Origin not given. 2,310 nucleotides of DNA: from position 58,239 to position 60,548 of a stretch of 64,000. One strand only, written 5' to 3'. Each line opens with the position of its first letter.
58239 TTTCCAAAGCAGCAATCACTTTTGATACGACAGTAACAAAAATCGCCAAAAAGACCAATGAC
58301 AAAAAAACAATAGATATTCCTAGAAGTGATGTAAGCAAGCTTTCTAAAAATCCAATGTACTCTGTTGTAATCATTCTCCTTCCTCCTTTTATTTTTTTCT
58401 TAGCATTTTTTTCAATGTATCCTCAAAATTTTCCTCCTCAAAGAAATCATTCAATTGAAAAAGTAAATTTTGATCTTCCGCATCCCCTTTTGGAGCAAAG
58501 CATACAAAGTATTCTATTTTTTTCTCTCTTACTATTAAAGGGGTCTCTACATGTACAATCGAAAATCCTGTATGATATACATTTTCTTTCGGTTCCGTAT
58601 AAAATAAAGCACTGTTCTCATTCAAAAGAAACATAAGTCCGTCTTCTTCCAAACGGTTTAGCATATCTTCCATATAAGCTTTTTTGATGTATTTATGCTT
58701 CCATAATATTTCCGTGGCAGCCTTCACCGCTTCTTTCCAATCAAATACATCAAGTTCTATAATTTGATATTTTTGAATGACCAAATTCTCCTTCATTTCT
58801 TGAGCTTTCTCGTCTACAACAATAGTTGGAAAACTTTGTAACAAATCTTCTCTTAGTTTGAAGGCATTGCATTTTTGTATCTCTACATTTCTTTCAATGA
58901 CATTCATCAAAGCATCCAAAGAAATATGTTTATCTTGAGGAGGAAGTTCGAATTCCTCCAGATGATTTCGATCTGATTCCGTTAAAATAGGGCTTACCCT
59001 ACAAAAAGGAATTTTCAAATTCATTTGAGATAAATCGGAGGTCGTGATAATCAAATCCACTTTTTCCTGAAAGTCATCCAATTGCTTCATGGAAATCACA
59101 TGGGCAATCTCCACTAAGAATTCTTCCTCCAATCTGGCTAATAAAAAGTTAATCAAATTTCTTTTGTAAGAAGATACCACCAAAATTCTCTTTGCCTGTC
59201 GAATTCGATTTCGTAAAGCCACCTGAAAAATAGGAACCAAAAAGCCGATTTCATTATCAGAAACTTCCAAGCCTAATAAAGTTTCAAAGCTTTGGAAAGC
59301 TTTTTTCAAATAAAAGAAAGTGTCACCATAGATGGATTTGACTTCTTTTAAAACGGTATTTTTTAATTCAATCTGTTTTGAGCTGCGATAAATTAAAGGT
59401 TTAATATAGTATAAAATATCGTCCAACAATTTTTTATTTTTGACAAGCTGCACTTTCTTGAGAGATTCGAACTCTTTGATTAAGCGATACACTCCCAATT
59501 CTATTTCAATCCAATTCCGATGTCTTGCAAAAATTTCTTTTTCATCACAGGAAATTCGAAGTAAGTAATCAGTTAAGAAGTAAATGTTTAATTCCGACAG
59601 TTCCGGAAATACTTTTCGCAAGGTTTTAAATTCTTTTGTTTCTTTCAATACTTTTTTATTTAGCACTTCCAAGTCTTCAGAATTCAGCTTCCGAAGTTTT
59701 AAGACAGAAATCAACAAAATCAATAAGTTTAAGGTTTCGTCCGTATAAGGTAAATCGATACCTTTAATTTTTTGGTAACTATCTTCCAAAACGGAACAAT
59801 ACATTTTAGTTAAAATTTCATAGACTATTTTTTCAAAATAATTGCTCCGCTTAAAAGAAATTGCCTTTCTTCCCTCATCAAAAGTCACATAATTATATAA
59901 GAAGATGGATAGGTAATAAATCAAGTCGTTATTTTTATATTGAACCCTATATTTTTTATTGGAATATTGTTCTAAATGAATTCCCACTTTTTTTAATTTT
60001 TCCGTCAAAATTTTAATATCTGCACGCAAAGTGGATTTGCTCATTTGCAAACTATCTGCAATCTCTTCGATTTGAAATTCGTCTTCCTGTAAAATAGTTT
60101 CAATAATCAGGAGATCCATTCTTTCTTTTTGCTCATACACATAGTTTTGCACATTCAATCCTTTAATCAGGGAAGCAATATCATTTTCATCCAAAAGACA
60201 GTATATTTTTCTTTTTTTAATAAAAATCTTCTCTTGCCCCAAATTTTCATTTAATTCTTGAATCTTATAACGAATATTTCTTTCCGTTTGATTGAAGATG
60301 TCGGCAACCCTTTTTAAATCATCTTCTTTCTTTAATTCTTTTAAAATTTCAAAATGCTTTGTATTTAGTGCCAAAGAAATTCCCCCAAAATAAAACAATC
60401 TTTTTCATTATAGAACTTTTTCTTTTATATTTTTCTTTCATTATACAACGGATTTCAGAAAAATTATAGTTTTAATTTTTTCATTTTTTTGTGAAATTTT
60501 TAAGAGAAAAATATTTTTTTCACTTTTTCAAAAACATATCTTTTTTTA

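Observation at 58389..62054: An intracellular S8 subtilase and a PRD/EIIA-type (PTS-responsive) regulator sit between two halves of the glutamate-fermentation locus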

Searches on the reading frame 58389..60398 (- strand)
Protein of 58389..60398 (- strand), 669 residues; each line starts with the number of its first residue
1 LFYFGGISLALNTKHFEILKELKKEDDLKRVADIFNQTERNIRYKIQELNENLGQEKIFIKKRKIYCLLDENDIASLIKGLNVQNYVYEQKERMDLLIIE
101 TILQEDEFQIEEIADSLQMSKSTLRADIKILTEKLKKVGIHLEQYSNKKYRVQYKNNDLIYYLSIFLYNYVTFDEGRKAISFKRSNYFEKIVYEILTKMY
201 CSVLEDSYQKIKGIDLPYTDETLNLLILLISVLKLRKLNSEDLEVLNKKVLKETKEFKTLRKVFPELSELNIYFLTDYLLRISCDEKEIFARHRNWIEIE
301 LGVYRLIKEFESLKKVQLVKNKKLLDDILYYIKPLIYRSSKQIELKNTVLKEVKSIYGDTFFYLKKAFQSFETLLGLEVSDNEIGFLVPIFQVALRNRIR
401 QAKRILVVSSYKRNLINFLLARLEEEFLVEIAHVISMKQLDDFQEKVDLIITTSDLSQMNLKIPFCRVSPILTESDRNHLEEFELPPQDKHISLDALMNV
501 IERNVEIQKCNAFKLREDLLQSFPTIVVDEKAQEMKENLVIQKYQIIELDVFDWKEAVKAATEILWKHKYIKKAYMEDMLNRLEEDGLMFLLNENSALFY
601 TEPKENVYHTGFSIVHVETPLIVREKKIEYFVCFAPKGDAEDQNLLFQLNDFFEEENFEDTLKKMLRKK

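Call 3: search_protein_families(library=pfam, proteins=[window:58389-60398:-], max_evalue=0.01)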
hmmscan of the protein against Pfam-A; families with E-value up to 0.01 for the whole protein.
window:58389-60398:- (669 aa): 6 families
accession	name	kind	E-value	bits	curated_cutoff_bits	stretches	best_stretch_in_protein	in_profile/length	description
PF00874.25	PRD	-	2.7e-13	50.5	23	1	305-392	2-88/90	PRD domain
PF00359.27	PTS_EIIA_2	-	6.2e-11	42.9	27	1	547-665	10-131/144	Phosphoenolpyruvate-dependent sugar phosphotransferase system, EIIA 2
PF05043.19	Mga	-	6.5e-06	27.1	21.1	1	91-150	14-70/87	Mga helix-turn-helix domain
PF08279.18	HTH_11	-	1.4e-05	25.3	25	1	98-138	5-44/55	HTH domain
PF08220.18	HTH_DeoR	-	6.4e-05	23.1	21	1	98-134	5-41/57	DeoR-like helix-turn-helix domain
PF08280.17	HTH_Mga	-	0.0061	17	23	1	95-136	7-48/59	M protein trans-acting positive regulator (MGA) HTH domain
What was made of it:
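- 58389..60374 (-): REG, 661 aa, MtlR/LicR-architecture regulator without phospho-acceptor residues. wHTH1 aa 1-60, HTH_11/Mga aa 83-142, PRD1 about aa 179-274, PRD2 about aa 288-388, EIIB-like about aa 395-474, EIIA-like about aa 538-659. Substituted sites: Y323, I382, S401, Y592. Pfam PRD 2.7e-13, PTS_EIIA_2 6.2e-11, Mga 6.5e-6 (call 3).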

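Call 8: find_homologous_proteins(query=window:58389-60374:-)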
Query window:58389-60374:- (661 aa): 26 proteins with E <= 0.001 among 8000 candidates.
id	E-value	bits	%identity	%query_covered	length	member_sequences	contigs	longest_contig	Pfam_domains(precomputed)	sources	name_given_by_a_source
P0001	0.0e+0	1295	92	100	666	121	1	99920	PF05043.20,PF00359.28,PF00874.26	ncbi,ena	-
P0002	0.0e+0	1046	75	99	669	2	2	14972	PF05043.20,PF00874.26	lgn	-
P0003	0.0e+0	1045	74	98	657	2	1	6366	PF05043.20,PF00359.28,PF00874.26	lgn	-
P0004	0.0e+0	1029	74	100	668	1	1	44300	PF05043.20,PF08279.19,PF00874.26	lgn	-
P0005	0.0e+0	1027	73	100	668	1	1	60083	PF05043.20,PF08279.19,PF00874.26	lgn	-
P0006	0.0e+0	1027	74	99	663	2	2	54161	PF05043.20,PF00359.28,PF00874.26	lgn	-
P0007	0.0e+0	1023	73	99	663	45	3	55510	PF05043.20,PF08279.19,PF08220.19,PF00359.28,PF00874.26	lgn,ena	-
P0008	1.1e-296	1004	72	99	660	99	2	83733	PF08279.19,PF00874.26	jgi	-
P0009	1.5e-294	997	72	100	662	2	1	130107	PF08279.19,PF08220.19,PF00874.26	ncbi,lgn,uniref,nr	ncbi:BglG family transcription antiterminator [Fusobacterium sp.]|uniref:BglG family transcription a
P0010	1.7e-292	990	71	99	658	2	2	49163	PF05043.20,PF08279.19,PF08220.19,PF00874.26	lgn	-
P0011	4.7e-251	853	63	98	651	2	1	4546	PF05043.20,PF00874.26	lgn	-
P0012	1.4e-246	838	62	98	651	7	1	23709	PF05043.20,PF08279.19,PF00874.26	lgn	-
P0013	1.3e-243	828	63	97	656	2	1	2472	PF05043.20,PF08279.19,PF08220.19,PF00874.26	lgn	-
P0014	1.4e-232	792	60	98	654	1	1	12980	PF05043.20,PF08279.19,PF00874.26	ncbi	-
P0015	1.2e-228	779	59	98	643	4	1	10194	PF05043.20,PF00874.26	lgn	-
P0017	4.0e-96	341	34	99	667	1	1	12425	PF05043.20,PF08279.19,PF08280.18,PF08220.19,PF00874.26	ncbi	-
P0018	1.3e-68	250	31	97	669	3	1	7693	PF02302.23,PF00359.28,PF00874.26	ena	-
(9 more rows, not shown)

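Call 9: search_protein_families(library=ncbifam, proteins=[window:58389-60374:-], max_evalue=0.01)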
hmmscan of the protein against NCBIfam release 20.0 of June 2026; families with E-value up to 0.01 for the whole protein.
window:58389-60374:- (661 aa): 6 families
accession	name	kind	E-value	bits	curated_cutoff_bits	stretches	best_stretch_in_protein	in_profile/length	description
NF007694.0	PRK10372.1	equivalog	1.7e-08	34.7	187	1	536-653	12-133/154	PTS ascorbate transporter subunit IIA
NF053736.1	AcpB_EbpR_MafR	subfamily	6.1e-07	29.1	130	1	7-475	8-479/481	AcpB/EbpR/MafR family transcriptional regulator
NF008597.0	PRK11564.1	equivalog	8.5e-07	28.1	304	1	284-472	227-419/426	stationary phase inducible protein CsiE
NF011663.0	PRK15083.1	subfamily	0.00098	17.3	589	1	478-606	442-571/639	PTS mannitol transporter subunit IICBA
NF041397.1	TranRegGlpR_Halo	equivalog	0.001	18.7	300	1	90-126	10-46/253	HTH-type transcriptional regulator GlpR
NF053606.1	Sta1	subfamily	0.009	16.1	80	1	76-126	12-61/100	Sta1 family transcriptional regulator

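Call 10: search_protein_families(library=padloc, proteins=[window:58389-60374:-], max_evalue=0.1)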
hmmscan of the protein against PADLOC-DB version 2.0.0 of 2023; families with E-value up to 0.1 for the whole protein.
window:58389-60374:- (661 aa): 5 families
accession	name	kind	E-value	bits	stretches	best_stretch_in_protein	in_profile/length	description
PDLC01848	CARF3--CARF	-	0.0013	16.5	1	73-125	126-175/197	-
PDLC01852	CARF3--CARF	-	0.0014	16.6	1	51-126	110-184/208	-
PDLC01457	WYL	-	0.011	13.4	1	88-145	7-60/229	"CAS-I,CAS-II,CAS-III,CAS-IV,CAS-V,CAS-VI; associated_signaling"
PDLC01438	Csa3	-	0.014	13.4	0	9-160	94-215/305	"CAS-I,CAS-II,CAS-III,CAS-IV,CAS-V,CAS-VI; associated_signaling"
PDLC01720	Csa3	-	0.021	13.4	1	69-147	18-87/118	Csa3_1_CAS-I-II-III-IV-V-VI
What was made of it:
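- Tried and rejected: No AAA ATPase is present, and the protein falls far below the NCBIfam cut-off (calls 9, 10).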

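Call 11: search_solved_structures(query=window:58389-60374:-, max_evalue=1, show_alignments=5)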
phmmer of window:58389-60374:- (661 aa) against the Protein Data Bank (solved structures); distinct sequences matched with E-value up to 1: 6.
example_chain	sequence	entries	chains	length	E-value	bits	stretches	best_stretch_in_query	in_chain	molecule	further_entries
6twr_A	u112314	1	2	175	0.00016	23.7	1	276-381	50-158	Beta-glucoside bgl operon antiterminator BglG family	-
1tlv_A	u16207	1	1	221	0.00041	22.3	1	298-425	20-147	Transcription antiterminator licT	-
1h99_A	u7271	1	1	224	0.00052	22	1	298-424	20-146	TRANSCRIPTION ANTITERMINATOR LICT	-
3bjv_A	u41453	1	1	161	0.00067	21.6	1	529-627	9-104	RmpA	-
2oqt_A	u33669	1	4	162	0.077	14.8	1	527-624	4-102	Hypothetical protein SPy0176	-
5cff_A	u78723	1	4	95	0.13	14.1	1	98-148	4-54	Miranda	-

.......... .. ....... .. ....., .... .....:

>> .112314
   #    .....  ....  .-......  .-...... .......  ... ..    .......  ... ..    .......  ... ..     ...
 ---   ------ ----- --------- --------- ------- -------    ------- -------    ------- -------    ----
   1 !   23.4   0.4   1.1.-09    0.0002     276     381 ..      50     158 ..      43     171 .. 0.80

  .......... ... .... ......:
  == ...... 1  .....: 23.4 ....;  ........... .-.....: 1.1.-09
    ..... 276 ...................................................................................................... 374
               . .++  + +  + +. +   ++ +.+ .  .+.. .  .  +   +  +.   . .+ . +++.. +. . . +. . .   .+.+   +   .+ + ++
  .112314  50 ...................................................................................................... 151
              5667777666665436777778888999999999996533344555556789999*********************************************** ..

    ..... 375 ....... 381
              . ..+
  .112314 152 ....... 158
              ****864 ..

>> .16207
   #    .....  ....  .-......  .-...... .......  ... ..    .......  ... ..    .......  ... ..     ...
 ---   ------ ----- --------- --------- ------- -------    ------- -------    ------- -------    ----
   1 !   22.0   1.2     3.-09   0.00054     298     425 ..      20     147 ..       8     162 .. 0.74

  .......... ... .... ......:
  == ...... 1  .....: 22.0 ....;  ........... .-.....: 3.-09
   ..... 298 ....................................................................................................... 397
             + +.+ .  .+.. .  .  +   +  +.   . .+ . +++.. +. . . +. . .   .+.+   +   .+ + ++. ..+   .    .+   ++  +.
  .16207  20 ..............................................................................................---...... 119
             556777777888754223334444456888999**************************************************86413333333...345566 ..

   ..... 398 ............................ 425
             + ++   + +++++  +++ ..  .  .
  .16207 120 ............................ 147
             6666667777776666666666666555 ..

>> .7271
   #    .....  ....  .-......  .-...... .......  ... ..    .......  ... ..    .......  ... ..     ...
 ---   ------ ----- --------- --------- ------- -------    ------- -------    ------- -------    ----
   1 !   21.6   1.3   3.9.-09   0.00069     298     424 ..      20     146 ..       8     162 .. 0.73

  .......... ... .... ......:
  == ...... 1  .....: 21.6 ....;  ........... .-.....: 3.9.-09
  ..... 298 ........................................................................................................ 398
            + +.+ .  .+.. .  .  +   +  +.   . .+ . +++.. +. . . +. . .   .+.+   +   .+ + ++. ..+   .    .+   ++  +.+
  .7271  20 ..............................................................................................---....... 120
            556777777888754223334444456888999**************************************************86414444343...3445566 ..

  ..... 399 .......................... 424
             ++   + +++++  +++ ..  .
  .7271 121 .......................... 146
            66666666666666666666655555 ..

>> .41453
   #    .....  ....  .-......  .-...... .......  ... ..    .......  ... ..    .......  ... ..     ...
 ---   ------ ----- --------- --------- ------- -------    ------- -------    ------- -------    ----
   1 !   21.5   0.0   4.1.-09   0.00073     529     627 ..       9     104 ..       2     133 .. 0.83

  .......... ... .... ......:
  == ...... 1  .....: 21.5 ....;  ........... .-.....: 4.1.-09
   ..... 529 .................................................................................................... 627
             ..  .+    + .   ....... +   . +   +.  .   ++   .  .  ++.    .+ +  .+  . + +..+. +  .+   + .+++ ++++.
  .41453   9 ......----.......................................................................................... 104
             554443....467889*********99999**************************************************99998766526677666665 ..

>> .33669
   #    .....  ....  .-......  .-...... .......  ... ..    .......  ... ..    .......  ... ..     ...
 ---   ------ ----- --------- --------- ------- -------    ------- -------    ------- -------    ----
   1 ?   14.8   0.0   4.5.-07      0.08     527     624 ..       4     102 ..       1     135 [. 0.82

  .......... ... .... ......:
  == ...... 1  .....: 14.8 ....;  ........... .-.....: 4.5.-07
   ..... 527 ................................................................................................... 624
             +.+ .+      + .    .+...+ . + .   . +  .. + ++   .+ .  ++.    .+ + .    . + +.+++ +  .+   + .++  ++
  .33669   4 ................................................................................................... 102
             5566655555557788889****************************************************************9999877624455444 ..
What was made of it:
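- Closest known: BglG/SacY/LicT antiterminators. Same: The PRD fold; the PRD aligns to LicT PRD1 (call 11).
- The EIIA 'PH' motif aligns to 'FY' (call 11).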

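Call 16: find_related_loci(query=A2, collection=genome_contigs, flank=10000)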
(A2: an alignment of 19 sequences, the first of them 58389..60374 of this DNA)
Query A2 (661 aa) in genome_contigs; peptide patterns used: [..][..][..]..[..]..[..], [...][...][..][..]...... (x = any residue, [..] = any of these).
369 stretches matched a pattern; 6 encode a relative of the query (tblastn E <= 1e-3); 6 distinct loci.
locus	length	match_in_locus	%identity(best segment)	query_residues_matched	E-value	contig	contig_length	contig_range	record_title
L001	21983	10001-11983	97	1-661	0e+0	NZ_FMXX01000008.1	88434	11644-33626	Fusobacterium necrophorum strain ATCC 25286, whole genome shotgun sequence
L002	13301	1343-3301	95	1-653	0e+0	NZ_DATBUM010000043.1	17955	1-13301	MAG: Fusobacterium sp. isolate SMAG_U7483 k141_269545, whole genome shotgun sequence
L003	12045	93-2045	60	3-652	0e+0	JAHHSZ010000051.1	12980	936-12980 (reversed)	MAG: Fusobacterium sp. isolate MAG069 MAG069_51, whole genome shotgun sequence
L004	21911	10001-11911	31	1-641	4e-76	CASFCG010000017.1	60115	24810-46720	uncultured Cetobacterium sp. isolate CO.O82.metabat-bins.445 genome assembly, contig: CO.O82.metabat-bins.445.fa_k141_16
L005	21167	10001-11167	23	11-406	2e-7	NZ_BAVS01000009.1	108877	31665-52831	Gracilibacillus boraciitolerans JCM 21714, whole genome shotgun sequence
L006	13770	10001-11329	25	24-468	3e-6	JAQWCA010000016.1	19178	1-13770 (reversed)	MAG: Tepidanaerobacteraceae bacterium isolate STF2_232 NODE_7167_length_19178_cov_3.217364_Sandtown_F2, whole genome sho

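Call 19: find_encoding_contigs(protein=P0009, flank=8000, max_places=2)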
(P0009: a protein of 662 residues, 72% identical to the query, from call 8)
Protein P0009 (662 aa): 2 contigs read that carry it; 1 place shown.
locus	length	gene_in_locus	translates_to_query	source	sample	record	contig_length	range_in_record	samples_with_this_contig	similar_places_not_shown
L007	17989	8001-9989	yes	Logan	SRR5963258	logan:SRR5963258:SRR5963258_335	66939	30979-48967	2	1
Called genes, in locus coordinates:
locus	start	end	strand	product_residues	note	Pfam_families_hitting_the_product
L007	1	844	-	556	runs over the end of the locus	PF07969:Amidohydro_3, PF01979:Amidohydro_1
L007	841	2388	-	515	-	PF03553:Na_H_antiporter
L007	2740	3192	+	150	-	PF13420:Acetyltransf_4 (weak), PF00583:Acetyltransf_1, PF13302:Acetyltransf_3 (weak), PF13673:Acetyltransf_10, PF13508:Acetyltransf_7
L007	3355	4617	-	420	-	PF02812:ELFV_dehydrog_N, PF00208:ELFV_dehydrog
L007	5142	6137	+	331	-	PF00389:2-Hacid_dh, PF02826:2-Hacid_dh_C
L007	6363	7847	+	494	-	PF00082:Peptidase_S8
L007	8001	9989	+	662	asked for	PF08220:HTH_DeoR (faint), PF08279:HTH_11 (weak), PF00874:PRD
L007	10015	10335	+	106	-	PF04277:OAD_gamma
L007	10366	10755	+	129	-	PF25917:BSH_RND (faint), PF25973:BSH_CzcB (faint), PF25919:BSH_CusB (faint), PF00364:Biotin_lipoyl, PF25984:BSH_YknX (weak), PF25997:BSH_YhbJ (weak)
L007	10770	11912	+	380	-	PF03977:OAD_beta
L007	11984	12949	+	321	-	PF01144:CoA_trans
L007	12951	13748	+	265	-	PF01144:CoA_trans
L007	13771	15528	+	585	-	PF01039:Carboxyl_trans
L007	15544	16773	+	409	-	PF03616:Glt_symporter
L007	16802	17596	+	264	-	PF01869:BcrAD_BadFG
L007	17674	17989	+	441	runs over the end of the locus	PF06050:HGD-D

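Call 20: find_encoding_contigs(protein=P0012, flank=8000, max_places=2)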
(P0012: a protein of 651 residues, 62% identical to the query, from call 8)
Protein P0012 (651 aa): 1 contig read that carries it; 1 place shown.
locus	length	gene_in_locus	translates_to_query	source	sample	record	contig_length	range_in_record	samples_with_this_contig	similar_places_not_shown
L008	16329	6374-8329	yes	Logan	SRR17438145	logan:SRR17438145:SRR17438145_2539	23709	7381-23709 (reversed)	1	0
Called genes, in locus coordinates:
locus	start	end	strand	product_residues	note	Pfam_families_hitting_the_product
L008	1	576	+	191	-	?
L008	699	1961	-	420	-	PF02812:ELFV_dehydrog_N, PF00208:ELFV_dehydrog, PF02826:2-Hacid_dh_C (weak)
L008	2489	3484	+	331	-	PF00389:2-Hacid_dh, PF02826:2-Hacid_dh_C, PF01262:AlaDh_PNT_C (faint)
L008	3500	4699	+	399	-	PF03616:Glt_symporter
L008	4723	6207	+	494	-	PF00082:Peptidase_S8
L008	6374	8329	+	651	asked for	PF05043:Mga (weak), PF08279:HTH_11 (weak), PF00874:PRD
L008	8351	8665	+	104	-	PF04277:OAD_gamma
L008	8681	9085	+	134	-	PF25919:BSH_CusB (faint), PF00364:Biotin_lipoyl, PF25973:BSH_CzcB (faint)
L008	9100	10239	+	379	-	PF03977:OAD_beta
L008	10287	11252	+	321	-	PF01144:CoA_trans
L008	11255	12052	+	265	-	PF01144:CoA_trans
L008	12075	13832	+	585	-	PF01039:Carboxyl_trans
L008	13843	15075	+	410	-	PF03616:Glt_symporter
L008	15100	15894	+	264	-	PF01869:BcrAD_BadFG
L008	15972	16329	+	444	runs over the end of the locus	PF06050:HGD-D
